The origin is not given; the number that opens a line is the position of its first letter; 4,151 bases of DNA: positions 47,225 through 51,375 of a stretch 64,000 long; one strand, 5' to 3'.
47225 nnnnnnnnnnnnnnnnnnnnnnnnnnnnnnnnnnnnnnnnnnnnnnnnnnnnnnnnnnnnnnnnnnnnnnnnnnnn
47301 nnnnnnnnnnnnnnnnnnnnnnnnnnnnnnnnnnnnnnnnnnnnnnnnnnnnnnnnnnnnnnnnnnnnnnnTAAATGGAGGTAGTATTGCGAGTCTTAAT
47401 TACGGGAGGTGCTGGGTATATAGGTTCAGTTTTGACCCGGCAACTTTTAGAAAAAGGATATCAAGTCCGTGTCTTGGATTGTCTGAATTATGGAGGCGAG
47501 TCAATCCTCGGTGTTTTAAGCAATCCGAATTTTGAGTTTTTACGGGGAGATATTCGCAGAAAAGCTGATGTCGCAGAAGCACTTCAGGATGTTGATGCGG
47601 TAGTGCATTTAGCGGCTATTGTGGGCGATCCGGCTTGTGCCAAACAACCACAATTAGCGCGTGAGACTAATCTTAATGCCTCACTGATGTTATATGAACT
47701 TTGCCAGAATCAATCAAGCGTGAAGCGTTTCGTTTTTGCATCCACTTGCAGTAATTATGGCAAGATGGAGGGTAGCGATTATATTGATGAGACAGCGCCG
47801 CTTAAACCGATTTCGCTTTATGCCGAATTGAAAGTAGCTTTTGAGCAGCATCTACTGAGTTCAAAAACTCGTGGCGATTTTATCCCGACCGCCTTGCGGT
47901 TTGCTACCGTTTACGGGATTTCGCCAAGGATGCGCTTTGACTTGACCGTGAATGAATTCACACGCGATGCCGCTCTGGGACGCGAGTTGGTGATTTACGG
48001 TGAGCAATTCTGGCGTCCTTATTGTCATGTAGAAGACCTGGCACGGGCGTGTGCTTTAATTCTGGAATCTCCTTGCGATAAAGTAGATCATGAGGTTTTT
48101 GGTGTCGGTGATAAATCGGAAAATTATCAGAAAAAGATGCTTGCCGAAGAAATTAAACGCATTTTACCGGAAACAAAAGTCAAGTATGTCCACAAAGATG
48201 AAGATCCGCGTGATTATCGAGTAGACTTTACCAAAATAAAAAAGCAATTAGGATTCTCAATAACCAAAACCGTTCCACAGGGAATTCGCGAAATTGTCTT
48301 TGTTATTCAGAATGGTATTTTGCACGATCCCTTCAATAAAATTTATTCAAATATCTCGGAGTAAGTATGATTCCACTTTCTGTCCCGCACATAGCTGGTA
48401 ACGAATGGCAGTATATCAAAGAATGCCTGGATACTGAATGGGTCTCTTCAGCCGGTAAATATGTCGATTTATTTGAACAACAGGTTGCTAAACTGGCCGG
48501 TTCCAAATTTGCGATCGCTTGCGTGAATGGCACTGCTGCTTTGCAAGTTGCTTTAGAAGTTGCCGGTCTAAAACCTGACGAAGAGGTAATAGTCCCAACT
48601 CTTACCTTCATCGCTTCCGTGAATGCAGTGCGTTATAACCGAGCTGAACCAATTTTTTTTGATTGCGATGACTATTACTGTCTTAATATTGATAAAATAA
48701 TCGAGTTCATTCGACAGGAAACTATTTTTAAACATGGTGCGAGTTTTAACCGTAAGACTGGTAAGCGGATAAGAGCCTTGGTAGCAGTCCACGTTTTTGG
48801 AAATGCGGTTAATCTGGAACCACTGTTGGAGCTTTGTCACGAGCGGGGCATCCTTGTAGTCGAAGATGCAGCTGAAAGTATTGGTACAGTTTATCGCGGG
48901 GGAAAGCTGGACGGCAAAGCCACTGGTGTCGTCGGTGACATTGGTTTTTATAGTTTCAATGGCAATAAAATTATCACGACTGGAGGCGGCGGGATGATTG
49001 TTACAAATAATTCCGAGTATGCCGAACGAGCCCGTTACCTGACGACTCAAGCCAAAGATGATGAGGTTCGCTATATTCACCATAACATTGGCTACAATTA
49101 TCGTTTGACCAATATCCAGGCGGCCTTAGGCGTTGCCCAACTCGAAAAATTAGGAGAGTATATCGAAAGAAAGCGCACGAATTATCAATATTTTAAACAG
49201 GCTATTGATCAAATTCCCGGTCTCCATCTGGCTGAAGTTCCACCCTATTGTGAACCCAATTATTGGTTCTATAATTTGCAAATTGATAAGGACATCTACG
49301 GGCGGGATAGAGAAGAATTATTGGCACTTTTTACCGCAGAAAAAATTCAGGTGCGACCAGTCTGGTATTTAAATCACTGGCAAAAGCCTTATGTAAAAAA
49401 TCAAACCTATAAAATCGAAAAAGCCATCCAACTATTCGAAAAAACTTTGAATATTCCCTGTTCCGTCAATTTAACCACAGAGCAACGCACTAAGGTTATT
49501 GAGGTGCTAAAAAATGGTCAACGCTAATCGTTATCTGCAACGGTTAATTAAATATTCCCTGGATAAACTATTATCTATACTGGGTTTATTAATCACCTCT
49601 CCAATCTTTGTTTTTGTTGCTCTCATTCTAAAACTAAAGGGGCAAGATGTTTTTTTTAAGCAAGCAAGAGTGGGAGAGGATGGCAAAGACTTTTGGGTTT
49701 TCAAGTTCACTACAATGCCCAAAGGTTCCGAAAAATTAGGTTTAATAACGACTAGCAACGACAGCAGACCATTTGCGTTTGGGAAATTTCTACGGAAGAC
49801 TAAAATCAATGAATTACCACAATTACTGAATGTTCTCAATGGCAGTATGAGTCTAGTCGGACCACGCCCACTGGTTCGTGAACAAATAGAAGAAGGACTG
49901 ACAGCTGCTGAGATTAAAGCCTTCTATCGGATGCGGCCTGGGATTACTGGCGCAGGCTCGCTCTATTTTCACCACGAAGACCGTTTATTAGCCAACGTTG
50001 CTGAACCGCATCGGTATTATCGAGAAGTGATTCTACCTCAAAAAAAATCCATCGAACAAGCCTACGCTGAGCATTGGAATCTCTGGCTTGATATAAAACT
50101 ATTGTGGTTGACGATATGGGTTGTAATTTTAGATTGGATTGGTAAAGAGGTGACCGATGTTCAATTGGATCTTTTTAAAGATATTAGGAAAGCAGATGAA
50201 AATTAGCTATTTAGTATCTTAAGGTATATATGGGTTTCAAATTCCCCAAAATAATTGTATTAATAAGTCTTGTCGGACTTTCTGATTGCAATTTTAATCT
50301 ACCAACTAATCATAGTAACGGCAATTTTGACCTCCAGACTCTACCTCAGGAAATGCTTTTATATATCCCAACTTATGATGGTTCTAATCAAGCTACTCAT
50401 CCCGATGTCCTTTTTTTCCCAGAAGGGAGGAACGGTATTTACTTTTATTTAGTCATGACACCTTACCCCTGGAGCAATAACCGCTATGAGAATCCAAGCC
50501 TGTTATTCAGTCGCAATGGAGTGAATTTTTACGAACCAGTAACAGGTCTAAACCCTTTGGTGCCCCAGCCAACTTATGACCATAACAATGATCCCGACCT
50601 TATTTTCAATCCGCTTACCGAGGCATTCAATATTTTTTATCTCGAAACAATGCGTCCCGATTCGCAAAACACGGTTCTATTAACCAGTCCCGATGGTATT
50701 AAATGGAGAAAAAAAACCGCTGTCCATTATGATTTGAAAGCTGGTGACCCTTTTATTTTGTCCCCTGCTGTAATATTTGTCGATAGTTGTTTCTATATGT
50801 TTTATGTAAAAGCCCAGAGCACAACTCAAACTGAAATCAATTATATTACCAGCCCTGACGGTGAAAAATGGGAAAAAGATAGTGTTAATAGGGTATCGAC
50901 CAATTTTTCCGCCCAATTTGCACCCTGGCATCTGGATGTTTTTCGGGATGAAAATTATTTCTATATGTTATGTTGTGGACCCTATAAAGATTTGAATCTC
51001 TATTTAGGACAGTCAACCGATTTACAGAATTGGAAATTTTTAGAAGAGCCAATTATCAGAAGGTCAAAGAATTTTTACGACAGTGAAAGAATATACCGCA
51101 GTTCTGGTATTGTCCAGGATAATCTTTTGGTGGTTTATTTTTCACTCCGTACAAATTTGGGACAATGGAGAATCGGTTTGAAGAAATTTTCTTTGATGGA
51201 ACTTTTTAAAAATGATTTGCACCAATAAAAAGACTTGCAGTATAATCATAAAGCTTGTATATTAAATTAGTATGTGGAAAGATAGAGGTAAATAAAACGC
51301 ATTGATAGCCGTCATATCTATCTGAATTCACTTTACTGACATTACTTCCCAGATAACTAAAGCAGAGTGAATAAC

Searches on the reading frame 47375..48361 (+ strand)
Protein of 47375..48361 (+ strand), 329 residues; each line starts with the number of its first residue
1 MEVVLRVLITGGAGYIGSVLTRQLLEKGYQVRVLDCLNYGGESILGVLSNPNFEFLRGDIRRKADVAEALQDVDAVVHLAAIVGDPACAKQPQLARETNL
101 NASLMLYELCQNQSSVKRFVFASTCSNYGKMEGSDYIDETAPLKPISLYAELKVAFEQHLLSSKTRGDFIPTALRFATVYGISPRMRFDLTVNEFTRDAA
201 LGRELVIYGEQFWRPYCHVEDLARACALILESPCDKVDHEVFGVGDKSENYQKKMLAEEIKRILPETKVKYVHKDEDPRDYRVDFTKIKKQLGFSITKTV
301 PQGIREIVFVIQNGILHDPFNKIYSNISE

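Call 16: search_protein_families(library=pfam, proteins=[window:47375-48361:+], max_evalue=0.001)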
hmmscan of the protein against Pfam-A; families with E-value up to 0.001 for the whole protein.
window:47375-48361:+ (329 aa): 11 families
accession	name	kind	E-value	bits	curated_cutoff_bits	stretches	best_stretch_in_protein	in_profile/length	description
PF01370.27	Epimerase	-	3.5e-47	161.3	20.9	1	7-245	1-240/240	NAD dependent epimerase/dehydratase family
PF16363.11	GDP_Man_Dehyd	-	1.3e-33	117.3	27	1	8-306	1-331/332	GDP-mannose 4,6 dehydratase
PF01073.25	3Beta_HSD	-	2.8e-20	72.9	22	1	8-210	1-208/280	3-beta hydroxysteroid dehydrogenase/isomerase family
PF04321.23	RmlD_sub_bind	-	5.4e-17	62.2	27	1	6-296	2-271/287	RmlD substrate binding domain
PF02719.21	Polysacc_synt_2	-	5.2e-11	42.7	20.2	1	7-124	1-128/293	Polysaccharide biosynthesis protein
PF07993.18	NAD_binding_4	-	6.1e-09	35.8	20.1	1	64-139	80-150/258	Male sterility protein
PF13460.12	NAD_binding_10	-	9.8e-09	35.8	27.2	1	11-133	1-107/184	NAD(P)H-binding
PF05368.20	NmrA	-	7.4e-08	32.8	27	1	6-126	4-109/298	NmrA-like family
PF00106.31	adh_short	-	8e-05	22.6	26.6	1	7-75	3-73/195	short chain dehydrogenase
PF08659.16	KR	-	0.00011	22.6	22.6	1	7-136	3-149/180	KR domain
PF03435.24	Sacchrp_dh_NADP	-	0.00021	22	25.1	1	8-90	2-86/129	Saccharopine dehydrogenase NADP binding domain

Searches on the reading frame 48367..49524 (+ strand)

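Call 16: search_protein_families(library=pfam, proteins=[window:48367-49524:+], max_evalue=0.001)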
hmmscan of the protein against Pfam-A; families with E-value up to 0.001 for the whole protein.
window:48367-49524:+ (386 aa): 3 families
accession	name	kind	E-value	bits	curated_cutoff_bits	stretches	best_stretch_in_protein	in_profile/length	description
PF01041.23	DegT_DnrJ_EryC1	-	9.7e-92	308.4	19.8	1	9-381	3-359/360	DegT/DnrJ/EryC1/StrS aminotransferase family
PF00155.27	Aminotran_1_2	-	7.6e-07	29.1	19.7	1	34-117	45-139/361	Aminotransferase class I and II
PF01212.27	Beta_elim_lyase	-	0.00038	20.3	27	0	35-283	36-268/288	Beta-eliminating lyase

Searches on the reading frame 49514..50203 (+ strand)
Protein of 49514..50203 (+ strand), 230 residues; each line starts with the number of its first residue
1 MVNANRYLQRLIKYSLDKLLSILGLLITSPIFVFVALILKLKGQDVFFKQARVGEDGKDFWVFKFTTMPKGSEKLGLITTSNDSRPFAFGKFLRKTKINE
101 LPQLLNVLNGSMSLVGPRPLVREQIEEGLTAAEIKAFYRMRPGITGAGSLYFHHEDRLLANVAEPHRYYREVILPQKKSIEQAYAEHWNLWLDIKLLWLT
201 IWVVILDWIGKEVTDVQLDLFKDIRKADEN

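Call 16: search_protein_families(library=pfam, proteins=[window:49514-50203:+], max_evalue=0.001)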
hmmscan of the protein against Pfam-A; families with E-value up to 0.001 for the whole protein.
window:49514-50203:+ (230 aa): 1 family
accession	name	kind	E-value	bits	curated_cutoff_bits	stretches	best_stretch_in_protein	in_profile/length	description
PF02397.22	Bac_transf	-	1.7e-50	171.5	27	1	13-205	1-178/179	Bacterial sugar transferase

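Call 76: search_solved_structures(query=window:49514-50203:+, max_evalue=1e-10, show_alignments=1)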
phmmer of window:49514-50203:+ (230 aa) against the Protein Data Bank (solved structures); distinct sequences matched with E-value up to 1e-10: 7.
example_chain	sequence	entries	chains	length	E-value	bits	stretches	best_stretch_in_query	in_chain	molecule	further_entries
8g1n_A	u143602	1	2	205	3.9e-22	82.5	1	10-149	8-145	N,N'-diacetylbacilliosaminyl-1-phosphate transferase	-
8e37_B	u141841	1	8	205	5e-22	82.2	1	10-149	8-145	N,N'-diacetylbacilliosaminyl-1-phosphate transferase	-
8t53_A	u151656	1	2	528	6.7e-22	81.7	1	81-204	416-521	Undecaprenyl-phosphate galactose phosphotransferase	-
30us_A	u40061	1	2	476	3.5e-20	76.1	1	4-205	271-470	UDP-Gal::undecaprenolphosphate Gal-1-P transferase WbaP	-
30wc_A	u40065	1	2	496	3.6e-20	76.1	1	4-205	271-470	Undecaprenyl-phosphate galactose phosphotransferase WbaP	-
9s7s_A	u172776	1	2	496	3.6e-20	76.1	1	4-205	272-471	UDP-Gal::undecaprenolphosphate Gal-1-P transferase WbaP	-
9s8l_A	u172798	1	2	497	3.7e-20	76.1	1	4-205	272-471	UDP-Gal::undecaprenolphosphate Gal-1-P transferase WbaP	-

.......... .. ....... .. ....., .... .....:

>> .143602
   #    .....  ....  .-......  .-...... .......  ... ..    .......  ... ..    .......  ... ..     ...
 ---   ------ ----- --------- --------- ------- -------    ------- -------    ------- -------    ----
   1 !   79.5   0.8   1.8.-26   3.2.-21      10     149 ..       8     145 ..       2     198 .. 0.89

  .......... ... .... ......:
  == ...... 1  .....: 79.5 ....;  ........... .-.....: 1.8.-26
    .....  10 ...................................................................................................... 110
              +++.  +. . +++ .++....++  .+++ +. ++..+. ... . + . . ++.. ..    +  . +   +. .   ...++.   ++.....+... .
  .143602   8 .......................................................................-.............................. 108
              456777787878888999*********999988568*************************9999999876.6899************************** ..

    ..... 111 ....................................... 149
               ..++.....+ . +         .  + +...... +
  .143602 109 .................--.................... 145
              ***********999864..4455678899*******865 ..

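Call 77: find_homologous_proteins(query=window:49514-50203:+, max_evalue=1e-20)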
Query window:49514-50203:+ (230 aa): 3987 proteins with E <= 1e-20 among 8000 candidates; the best 120 are listed.
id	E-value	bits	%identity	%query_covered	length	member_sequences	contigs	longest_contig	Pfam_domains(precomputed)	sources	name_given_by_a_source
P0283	1.8e-149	514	100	100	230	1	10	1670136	PF02397.23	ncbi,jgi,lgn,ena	-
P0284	1.6e-116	406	78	100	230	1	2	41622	PF02397.23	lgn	-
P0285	1.3e-95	338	65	100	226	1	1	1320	PF02397.23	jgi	-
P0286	7.0e-86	306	65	83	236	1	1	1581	PF02397.23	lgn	-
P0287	3.7e-84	300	66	81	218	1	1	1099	PF02397.23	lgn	-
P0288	2.3e-83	298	63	90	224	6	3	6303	PF02397.23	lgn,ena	-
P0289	9.6e-83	296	62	91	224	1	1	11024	PF02397.23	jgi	-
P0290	2.4e-82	294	61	91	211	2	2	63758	PF02397.23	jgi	-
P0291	2.8e-82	294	58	90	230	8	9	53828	PF02397.23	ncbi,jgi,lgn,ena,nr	ncbi:MAG: sugar transferase [Candidatus Neomarinimicrobiota bacterium]|nr:sugar transferase [Candida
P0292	4.6e-82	293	65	85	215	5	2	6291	PF02397.23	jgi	-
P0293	8.0e-82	293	67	86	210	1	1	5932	PF02397.23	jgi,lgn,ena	-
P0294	1.0e-81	292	60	91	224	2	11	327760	PF02397.23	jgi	-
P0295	2.1e-81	291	59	96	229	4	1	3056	PF02397.23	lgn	-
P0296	3.1e-81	291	66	88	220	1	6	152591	PF02397.23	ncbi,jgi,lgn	jgi:lipopolysaccharide/colanic/teichoic acid biosynthesis glycosyltransferase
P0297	7.3e-81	289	62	90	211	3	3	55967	PF02397.23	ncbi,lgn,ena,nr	ncbi:MAG: sugar transferase [Candidatus Marinimicrobia bacterium]|nr:sugar transferase [Candidatus N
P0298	5.4e-80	287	62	88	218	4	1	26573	PF02397.23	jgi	-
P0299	5.4e-80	287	65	84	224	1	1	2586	PF02397.23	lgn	-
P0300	7.0e-80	286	62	87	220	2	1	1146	PF02397.23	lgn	-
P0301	2.1e-79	285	67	88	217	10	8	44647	PF02397.23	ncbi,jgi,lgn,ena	jgi:lipopolysaccharide/colanic/teichoic acid biosynthesis glycosyltransferase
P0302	2.6e-79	284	64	89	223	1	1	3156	PF02397.23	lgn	-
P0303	4.0e-78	280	66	77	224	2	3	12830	PF02397.23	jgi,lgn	jgi:lipopolysaccharide/colanic/teichoic acid biosynthesis glycosyltransferase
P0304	5.2e-78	280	63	85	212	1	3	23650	PF02397.23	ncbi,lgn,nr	ncbi:MAG: sugar transferase [Candidatus Marinimicrobia bacterium]|nr:sugar transferase [bacterium] M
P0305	1.1e-77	279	62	90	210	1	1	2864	PF02397.23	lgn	-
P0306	1.1e-77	279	64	80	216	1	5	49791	PF02397.23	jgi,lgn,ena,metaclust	metaclust:\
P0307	1.3e-77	279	56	93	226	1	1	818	PF02397.23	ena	-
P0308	1.5e-77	279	62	89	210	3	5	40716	PF02397.23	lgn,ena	-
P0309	1.6e-77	279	62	89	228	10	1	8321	PF02397.23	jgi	-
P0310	2.1e-77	278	63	84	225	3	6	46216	PF02397.23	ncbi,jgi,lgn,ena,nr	ncbi:sugar transferase [bacterium]|nr:sugar transferase [bacterium] MBU1066173.1 sugar transferase [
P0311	4.6e-77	277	61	89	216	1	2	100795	PF02397.23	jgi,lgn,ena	-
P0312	4.9e-77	277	61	90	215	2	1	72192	PF02397.23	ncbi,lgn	ncbi:MAG: sugar transferase [Fidelibacterota bacterium]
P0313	1.7e-76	275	54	100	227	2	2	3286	PF02397.23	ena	-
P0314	2.5e-76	275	62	85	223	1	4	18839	PF02397.23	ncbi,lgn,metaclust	metaclust:status=active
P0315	9.0e-76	273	59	87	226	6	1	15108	PF02397.23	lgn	-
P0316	1.0e-74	269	57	92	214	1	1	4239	PF02397.23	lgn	-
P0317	1.8e-74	269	59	87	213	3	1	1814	PF02397.23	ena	-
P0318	1.1e-72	263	56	89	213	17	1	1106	PF02397.23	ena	-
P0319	5.6e-71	257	56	87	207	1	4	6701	PF02397.23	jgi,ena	-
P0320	1.0e-70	256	58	88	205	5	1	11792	PF02397.23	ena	-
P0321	3.8e-70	254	57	90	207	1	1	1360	PF02397.23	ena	-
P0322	6.6e-70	254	58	86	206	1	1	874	PF02397.23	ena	-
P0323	1.1e-69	253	55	87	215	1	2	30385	PF02397.23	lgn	-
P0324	1.2e-69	253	57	86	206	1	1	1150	PF02397.23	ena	-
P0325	2.1e-69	252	57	90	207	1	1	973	PF02397.23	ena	-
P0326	2.0e-68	249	57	90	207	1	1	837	PF02397.23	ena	-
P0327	7.8e-68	247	55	86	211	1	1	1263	PF02397.23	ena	-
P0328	7.9e-68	247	58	85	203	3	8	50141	PF02397.23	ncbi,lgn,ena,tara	tara:strand:- start:57 stop:668 length:612 start_codon:yes stop_codon:yes gene_type:complete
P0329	1.0e-67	246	56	90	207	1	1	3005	PF02397.23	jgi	jgi:lipopolysaccharide/colanic/teichoic acid biosynthesis glycosyltransferase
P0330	1.2e-67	246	56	90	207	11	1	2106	PF02397.23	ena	-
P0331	1.7e-67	246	57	85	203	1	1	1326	PF02397.23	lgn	-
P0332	3.6e-67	245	59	83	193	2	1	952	PF02397.23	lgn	-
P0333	1.4e-66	243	57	86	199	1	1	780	PF02397.23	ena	-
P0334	4.4e-66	241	57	83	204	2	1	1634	PF02397.23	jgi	-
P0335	5.7e-66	241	57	83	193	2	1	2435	PF02397.23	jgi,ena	-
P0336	4.2e-65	238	56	83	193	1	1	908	PF02397.23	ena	-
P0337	8.6e-65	237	53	90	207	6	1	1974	PF02397.23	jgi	jgi:lipopolysaccharide/colanic/teichoic acid biosynthesis glycosyltransferase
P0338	1.4e-63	233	55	85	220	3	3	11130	PF02397.23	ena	-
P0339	1.6e-63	233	54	88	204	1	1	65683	PF02397.23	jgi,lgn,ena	-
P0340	2.4e-62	229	52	89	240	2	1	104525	PF02397.23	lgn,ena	-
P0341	2.3e-61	226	55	70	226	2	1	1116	PF02397.23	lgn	-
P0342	9.1e-61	224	52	90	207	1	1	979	PF02397.23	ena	-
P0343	1.2e-60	223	55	84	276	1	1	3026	PF02397.23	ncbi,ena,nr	ncbi:MAG: sugar transferase [Desulfobacteraceae bacterium]|nr:sugar transferase [Desulfobacteraceae 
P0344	2.4e-60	222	52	82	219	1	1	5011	PF02397.23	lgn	-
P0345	2.4e-60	222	52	82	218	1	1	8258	PF02397.23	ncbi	ncbi:putative sugar transferase EpsL [subsurface metagenome]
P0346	2.7e-60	222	54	82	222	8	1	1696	PF02397.23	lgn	-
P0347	3.3e-60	222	52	82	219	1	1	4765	PF02397.23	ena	-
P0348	3.3e-60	222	52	82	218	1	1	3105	PF02397.23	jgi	-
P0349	3.3e-60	222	52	82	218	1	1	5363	PF02397.23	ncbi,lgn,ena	ncbi:putative sugar transferase EpsL [subsurface metagenome]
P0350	4.4e-60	221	51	88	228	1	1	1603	PF02397.23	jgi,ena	-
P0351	8.8e-60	220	52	82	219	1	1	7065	PF02397.23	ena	-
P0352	8.8e-60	220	52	82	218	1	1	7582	PF02397.23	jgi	-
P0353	8.8e-60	220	52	82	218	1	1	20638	PF02397.23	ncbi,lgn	ncbi:putative sugar transferase EpsL [subsurface metagenome]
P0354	8.9e-60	220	52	82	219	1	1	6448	PF02397.23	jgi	-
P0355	1.2e-59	220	52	82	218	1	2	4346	PF02397.23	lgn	-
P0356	1.2e-59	220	52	82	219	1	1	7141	PF02397.23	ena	-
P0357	3.0e-59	219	53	82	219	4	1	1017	PF02397.23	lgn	-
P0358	3.1e-59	219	51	82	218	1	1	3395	PF02397.23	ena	-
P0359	3.7e-59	218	52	89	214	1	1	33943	PF02397.23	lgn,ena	-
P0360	6.6e-59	218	50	89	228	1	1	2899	PF02397.23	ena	-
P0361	7.7e-59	217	51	82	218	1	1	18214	PF02397.23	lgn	-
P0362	2.8e-58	216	51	82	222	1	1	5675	PF02397.23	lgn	-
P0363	1.1e-57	214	51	83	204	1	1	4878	PF02397.23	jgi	jgi:lipopolysaccharide/colanic/teichoic acid biosynthesis glycosyltransferase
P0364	5.0e-57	211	72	61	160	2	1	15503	PF02397.23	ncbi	ncbi:MAG: sugar transferase, partial [Candidatus Neomarinimicrobiota bacterium]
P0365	9.3e-57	211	50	79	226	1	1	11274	PF02397.23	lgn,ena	-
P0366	2.3e-56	209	52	84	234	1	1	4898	PF02397.23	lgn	-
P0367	3.2e-56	209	53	81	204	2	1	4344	PF02397.23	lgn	-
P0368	3.5e-56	209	48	89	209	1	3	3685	PF02397.23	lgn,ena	-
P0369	4.6e-56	208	53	79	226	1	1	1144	PF02397.23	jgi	jgi:lipopolysaccharide/colanic/teichoic acid biosynthesis glycosyltransferase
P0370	7.9e-56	208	52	80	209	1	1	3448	PF02397.23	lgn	-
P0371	1.9e-55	206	49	80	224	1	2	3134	PF02397.23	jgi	-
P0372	2.3e-55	206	53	82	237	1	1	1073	PF02397.23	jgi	-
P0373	3.4e-55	205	50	79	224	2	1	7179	PF02397.23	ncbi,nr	ncbi:sugar transferase [Candidatus Pacearchaeota archaeon]|nr:sugar transferase [Candidatus Pacearch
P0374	9.6e-55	204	50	87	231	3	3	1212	PF02397.23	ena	-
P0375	1.2e-54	204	53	77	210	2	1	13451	PF02397.23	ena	-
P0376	7.1e-54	201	51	87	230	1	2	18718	PF02397.23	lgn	-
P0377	1.3e-53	200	53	80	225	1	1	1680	PF02397.23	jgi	jgi:lipopolysaccharide/colanic/teichoic acid biosynthesis glycosyltransferase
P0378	7.8e-52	194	52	77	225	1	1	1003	PF02397.23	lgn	-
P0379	9.7e-52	194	49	84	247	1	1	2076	PF02397.23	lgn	-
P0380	6.1e-50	188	49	84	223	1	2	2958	PF02397.23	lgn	-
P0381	1.5e-48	184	48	87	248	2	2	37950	PF02397.23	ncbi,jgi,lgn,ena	-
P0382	1.3e-47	181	52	71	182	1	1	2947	PF02397.23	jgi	jgi:lipopolysaccharide/colanic/teichoic acid biosynthesis glycosyltransferase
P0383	6.2e-47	178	55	70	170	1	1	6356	PF02397.23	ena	-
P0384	7.4e-47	178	45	91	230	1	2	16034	PF02397.23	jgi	-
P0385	7.8e-47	178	45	88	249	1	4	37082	PF02397.23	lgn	-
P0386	9.7e-47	178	45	77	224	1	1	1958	PF02397.23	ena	-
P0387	3.3e-46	176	46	85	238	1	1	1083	PF02397.23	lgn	-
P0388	1.2e-45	174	45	75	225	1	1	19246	PF02397.23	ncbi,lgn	-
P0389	2.3e-45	173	46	85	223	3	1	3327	PF02397.23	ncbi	-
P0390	3.4e-45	173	47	85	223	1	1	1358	PF02397.23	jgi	-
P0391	5.4e-45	172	48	86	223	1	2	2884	PF02397.23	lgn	-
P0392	6.8e-45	172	47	85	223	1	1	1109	PF02397.23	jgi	jgi:lipopolysaccharide/colanic/teichoic acid biosynthesis glycosyltransferase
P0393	6.9e-45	172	41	86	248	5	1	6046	PF02397.23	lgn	-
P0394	9.6e-45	171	47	85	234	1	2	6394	PF02397.23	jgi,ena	-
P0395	1.2e-44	171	47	85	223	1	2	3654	PF02397.23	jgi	jgi:lipopolysaccharide/colanic/teichoic acid biosynthesis glycosyltransferase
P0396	1.6e-44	171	43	87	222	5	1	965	PF02397.23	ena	-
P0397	1.7e-44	170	47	85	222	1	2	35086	PF02397.23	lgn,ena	-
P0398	2.8e-44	170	43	87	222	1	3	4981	PF02397.23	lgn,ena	-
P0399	2.9e-44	170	43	77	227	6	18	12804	PF02397.23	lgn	-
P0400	3.0e-44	170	44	85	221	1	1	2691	PF02397.23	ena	-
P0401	3.2e-44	170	43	87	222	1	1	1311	PF02397.23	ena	-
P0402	3.8e-44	169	42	77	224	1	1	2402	PF02397.23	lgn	-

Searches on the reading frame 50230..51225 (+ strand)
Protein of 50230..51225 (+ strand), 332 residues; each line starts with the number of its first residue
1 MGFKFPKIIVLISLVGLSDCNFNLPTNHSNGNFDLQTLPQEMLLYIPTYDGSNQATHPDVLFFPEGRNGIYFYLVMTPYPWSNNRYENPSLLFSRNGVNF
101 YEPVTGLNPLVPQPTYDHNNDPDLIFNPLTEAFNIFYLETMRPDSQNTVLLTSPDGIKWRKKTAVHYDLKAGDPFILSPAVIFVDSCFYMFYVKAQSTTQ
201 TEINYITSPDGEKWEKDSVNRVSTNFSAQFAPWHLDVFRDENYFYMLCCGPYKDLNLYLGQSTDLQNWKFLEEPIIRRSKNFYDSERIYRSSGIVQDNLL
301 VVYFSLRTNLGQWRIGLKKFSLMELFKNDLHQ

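Call 16: search_protein_families(library=pfam, proteins=[window:50230-51225:+], max_evalue=0.001)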
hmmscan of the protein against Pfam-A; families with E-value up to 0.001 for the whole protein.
window:50230-51225:+ (332 aa): 1 family
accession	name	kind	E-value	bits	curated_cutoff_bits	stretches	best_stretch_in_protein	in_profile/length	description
PF00251.26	Glyco_hydro_32N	-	0.00015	21.9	22.1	1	113-278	3-179/307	Glycosyl hydrolases family 32 N-terminal domain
